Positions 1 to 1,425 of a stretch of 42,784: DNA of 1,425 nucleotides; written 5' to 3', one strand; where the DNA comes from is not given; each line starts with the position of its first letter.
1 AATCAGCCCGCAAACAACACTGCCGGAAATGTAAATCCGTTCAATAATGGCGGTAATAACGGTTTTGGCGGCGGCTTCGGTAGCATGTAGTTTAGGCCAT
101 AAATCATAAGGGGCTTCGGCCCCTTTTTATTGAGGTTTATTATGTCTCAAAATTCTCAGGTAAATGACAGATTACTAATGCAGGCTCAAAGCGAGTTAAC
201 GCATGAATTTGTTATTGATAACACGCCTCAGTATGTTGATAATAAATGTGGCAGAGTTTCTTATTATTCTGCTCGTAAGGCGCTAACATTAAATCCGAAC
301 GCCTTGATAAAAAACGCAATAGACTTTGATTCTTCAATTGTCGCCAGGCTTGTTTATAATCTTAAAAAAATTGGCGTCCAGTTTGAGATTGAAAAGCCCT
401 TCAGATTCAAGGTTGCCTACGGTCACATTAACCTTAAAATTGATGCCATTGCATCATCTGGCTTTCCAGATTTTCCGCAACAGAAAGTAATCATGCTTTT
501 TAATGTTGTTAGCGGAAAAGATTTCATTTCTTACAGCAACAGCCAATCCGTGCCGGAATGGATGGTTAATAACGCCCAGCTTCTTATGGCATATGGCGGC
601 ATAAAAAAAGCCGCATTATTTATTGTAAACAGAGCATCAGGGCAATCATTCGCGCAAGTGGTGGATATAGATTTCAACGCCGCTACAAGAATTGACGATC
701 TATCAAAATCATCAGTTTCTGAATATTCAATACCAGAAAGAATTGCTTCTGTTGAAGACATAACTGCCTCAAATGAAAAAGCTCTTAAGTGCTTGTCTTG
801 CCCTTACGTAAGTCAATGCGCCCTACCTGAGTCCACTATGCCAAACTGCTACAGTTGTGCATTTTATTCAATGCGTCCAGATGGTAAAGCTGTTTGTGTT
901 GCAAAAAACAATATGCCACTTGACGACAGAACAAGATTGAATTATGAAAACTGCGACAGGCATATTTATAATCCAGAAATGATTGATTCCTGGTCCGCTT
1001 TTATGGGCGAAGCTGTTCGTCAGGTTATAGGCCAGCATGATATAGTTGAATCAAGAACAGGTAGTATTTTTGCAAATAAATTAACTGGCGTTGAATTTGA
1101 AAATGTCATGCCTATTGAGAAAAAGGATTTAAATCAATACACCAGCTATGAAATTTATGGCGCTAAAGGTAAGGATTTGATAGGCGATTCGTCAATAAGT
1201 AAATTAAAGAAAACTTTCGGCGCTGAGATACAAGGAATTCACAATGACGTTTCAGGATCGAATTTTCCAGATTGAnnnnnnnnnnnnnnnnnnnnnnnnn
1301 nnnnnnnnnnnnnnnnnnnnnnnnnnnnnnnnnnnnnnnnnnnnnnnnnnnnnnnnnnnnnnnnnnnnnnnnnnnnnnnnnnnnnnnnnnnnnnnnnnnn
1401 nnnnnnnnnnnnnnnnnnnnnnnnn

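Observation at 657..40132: Sixteen exact copies of an oriented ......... core (consensus about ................) in coding DNA of all frames and in intergenic DNA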

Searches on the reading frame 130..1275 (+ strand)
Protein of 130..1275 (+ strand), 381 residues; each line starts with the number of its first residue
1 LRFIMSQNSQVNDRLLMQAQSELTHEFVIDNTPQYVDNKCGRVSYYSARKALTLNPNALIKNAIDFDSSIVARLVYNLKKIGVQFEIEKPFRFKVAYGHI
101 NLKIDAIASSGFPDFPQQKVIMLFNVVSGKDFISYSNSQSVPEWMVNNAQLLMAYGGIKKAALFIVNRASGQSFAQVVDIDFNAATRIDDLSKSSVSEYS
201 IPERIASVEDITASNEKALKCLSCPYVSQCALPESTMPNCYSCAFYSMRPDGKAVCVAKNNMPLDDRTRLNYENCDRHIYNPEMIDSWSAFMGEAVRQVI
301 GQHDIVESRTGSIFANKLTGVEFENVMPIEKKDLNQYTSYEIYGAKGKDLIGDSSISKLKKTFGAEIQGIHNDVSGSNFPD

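Call 12: search_protein_families(library=pfam, proteins=[window:130-1275:+], max_evalue=0.01)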
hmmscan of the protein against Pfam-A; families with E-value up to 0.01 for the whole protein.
window:130-1275:+ (381 aa): 0 families

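Call 25: search_protein_families(library=phrogs, proteins=[window:130-1275:+], max_evalue=0.001)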
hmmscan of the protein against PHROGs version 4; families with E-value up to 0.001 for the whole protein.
window:130-1275:+ (381 aa): 1 family
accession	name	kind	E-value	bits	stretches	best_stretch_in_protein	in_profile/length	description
phrog_1990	-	DNA, RNA and nucleotide metabolism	2.2e-15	57.8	1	39-284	46-287/290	Cas4-domain exonuclease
